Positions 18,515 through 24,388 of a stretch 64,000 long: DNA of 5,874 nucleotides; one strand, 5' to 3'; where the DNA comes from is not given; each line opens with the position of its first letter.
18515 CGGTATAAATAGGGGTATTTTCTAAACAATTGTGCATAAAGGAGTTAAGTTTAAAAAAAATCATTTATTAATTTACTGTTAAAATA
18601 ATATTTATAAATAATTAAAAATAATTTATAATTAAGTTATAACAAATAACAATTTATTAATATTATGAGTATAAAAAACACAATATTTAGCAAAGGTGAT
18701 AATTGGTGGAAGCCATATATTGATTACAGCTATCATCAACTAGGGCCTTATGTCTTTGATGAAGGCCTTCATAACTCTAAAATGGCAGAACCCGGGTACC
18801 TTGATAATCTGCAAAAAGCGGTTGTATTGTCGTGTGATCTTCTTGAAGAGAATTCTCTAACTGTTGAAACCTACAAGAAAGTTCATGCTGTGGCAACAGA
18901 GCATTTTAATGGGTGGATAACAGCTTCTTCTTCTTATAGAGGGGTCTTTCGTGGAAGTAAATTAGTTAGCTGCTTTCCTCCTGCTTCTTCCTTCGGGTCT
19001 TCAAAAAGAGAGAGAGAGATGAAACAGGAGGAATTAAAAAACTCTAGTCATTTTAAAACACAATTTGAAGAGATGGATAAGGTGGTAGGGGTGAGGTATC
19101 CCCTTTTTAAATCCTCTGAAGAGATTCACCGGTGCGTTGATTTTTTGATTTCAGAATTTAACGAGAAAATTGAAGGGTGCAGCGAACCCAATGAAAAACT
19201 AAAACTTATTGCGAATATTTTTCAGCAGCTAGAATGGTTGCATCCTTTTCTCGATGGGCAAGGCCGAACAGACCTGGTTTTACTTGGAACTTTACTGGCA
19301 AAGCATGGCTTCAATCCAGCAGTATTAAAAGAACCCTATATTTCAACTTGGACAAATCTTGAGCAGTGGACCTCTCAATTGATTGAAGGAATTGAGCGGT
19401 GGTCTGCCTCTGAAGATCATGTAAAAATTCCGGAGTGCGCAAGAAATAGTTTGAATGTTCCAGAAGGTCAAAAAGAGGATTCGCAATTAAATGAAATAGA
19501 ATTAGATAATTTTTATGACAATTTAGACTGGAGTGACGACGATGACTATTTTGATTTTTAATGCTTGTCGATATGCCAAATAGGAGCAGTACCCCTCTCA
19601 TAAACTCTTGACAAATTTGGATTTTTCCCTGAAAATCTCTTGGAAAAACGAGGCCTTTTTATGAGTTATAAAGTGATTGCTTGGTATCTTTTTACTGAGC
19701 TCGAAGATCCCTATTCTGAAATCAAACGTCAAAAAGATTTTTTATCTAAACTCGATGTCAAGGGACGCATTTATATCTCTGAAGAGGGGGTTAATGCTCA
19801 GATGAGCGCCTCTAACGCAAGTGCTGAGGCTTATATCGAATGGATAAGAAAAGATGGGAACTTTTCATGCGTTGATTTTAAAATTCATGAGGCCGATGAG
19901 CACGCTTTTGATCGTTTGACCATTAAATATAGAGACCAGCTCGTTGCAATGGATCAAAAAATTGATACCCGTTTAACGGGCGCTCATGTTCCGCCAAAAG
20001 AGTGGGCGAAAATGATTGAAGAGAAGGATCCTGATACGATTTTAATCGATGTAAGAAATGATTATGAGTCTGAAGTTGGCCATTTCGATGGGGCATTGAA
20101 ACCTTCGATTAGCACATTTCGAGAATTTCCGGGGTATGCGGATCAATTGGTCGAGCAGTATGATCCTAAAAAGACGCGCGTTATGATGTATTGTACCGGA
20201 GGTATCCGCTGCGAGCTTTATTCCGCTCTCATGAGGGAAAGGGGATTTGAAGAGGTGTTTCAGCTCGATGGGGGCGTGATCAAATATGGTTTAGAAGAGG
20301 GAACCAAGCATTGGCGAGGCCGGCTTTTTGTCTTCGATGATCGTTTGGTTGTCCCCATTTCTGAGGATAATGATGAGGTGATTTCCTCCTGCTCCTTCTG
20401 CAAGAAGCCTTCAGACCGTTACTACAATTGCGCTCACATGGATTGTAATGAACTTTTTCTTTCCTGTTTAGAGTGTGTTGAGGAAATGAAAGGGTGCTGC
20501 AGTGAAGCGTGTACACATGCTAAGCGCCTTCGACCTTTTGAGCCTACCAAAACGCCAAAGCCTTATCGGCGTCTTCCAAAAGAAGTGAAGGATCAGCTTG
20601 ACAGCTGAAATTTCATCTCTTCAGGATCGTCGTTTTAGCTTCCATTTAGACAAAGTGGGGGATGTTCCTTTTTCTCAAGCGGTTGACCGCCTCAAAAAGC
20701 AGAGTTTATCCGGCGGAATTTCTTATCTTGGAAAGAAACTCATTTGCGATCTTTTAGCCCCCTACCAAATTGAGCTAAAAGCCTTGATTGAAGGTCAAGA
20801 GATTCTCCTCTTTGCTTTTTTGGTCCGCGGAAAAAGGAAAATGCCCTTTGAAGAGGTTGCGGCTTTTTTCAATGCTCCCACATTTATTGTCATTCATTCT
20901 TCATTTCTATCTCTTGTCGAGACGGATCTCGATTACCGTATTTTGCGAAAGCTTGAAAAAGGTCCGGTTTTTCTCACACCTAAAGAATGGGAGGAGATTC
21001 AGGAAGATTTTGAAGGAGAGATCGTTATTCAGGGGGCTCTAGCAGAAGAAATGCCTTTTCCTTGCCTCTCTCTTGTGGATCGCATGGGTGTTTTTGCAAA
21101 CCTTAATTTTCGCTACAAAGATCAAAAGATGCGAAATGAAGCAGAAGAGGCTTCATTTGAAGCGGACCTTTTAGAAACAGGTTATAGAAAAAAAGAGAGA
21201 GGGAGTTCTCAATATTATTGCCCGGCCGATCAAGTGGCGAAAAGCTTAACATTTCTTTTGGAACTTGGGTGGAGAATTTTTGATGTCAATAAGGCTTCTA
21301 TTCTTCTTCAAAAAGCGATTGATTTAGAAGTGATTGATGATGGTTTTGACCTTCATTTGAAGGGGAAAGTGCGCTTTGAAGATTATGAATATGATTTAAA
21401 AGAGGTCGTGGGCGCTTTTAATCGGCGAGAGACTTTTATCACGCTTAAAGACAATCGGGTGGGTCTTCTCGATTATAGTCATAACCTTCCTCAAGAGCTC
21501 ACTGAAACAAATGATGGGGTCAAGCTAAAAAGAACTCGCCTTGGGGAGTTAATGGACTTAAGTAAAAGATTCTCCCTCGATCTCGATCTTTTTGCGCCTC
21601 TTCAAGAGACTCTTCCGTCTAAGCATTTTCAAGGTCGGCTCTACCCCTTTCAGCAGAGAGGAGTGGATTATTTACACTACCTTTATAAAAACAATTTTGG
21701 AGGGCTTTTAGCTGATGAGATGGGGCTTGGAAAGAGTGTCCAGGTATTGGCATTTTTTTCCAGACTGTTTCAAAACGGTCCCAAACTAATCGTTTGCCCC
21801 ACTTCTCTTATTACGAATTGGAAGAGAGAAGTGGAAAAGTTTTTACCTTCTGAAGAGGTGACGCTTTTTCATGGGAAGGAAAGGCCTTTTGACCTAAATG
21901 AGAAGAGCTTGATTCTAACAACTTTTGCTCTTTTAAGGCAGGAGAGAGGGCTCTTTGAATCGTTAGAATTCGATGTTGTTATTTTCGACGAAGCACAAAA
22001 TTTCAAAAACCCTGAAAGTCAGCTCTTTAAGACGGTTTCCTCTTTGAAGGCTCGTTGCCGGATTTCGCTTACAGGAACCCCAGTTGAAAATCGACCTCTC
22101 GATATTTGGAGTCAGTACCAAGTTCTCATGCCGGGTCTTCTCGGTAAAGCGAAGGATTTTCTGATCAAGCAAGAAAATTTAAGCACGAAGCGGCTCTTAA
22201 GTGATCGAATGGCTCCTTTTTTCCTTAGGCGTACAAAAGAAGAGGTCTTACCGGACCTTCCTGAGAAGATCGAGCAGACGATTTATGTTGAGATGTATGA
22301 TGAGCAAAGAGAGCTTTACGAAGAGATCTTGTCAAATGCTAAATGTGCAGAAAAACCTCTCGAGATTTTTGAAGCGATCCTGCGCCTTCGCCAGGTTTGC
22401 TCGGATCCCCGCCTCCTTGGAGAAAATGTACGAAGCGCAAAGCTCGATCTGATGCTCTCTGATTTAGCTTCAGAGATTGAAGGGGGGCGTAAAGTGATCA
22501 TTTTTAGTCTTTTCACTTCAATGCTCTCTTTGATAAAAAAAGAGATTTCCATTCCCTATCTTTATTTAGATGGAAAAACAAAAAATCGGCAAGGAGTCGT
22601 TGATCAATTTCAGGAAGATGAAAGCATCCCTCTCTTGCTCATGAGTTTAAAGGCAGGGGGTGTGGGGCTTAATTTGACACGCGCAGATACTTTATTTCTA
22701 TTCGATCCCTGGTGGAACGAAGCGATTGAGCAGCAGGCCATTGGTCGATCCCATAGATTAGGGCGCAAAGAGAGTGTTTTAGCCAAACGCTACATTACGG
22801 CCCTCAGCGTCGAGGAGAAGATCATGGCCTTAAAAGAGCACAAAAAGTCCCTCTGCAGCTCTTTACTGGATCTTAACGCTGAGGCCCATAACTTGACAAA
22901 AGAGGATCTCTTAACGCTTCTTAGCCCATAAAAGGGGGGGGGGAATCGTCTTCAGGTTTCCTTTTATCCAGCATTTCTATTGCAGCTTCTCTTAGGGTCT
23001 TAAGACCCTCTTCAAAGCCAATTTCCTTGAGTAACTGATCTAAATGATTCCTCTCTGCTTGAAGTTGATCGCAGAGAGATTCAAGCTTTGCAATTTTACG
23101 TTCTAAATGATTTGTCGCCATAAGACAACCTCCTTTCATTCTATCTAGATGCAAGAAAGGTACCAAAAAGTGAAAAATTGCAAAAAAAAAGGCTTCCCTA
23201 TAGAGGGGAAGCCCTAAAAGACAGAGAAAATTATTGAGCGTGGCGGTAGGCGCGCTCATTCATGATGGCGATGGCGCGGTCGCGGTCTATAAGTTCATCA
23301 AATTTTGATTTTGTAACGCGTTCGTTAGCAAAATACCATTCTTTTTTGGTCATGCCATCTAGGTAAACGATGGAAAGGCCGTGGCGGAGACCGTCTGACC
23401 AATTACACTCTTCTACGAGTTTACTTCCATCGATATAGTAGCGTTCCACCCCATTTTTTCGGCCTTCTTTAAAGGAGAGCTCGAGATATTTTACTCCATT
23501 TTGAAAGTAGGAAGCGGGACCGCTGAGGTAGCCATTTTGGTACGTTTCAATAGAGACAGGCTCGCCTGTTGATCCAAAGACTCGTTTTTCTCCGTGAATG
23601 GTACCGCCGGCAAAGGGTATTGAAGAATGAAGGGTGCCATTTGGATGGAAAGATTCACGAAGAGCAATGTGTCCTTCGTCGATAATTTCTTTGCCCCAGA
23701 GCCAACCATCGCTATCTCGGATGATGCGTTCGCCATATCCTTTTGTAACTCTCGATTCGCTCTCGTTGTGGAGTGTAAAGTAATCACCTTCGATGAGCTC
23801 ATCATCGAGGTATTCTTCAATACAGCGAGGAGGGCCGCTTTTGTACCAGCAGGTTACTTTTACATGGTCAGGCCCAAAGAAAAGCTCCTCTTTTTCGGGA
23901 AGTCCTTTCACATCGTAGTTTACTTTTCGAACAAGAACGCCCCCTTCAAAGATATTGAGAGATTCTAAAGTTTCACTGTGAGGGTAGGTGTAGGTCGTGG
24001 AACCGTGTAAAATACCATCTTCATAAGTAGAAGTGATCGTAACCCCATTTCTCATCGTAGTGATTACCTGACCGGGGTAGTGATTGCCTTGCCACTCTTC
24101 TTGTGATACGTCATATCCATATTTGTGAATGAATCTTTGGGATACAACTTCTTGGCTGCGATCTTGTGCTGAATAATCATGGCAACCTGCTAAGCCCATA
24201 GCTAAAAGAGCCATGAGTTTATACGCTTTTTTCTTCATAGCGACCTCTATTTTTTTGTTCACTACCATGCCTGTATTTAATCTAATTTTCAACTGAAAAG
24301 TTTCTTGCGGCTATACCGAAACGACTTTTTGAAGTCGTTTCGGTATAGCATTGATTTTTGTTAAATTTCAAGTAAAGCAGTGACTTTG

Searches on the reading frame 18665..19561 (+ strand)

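Call 11: search_protein_families(library=pfam, proteins=[window:18665-19561:+])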
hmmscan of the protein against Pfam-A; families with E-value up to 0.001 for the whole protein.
window:18665-19561:+ (298 aa): 1 family
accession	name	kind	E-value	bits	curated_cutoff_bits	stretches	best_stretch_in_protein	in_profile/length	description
PF02661.23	Fic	-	4.4e-07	31.1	24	1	158-211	42-93/93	Fic/DOC family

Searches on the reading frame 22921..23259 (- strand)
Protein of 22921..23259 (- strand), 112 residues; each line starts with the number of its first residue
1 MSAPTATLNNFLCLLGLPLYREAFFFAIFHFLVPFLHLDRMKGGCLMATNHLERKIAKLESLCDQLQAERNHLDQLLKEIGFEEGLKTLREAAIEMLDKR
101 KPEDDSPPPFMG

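Call 11: search_protein_families(library=pfam, proteins=[window:22921-23259:-])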
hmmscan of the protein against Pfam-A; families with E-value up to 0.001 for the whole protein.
window:22921-23259:- (112 aa): 1 family
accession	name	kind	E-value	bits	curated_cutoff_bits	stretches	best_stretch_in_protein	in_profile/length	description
PF02090.21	SPAM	-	0.00047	20.6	35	1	37-83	9-55/142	Salmonella surface presentation of antigen gene type M protein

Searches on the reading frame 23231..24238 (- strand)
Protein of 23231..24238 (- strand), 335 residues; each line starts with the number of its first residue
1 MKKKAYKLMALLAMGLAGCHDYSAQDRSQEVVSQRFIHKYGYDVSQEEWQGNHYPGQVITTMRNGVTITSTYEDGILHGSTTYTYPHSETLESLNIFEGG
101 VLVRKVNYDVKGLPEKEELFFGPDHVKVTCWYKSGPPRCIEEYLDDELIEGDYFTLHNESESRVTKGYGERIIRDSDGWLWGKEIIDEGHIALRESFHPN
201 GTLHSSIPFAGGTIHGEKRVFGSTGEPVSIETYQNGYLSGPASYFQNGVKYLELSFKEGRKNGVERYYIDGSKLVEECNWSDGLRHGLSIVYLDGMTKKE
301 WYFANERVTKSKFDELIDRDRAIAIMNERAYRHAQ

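Call 11: search_protein_families(library=pfam, proteins=[window:23231-24238:-])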
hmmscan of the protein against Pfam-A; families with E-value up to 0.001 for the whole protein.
window:23231-24238:- (335 aa): 1 family
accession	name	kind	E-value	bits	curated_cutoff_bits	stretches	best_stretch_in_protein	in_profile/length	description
PF07661.19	MORN_2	-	1.8e-06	27.9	29.6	0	194-209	5-20/22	MORN repeat variant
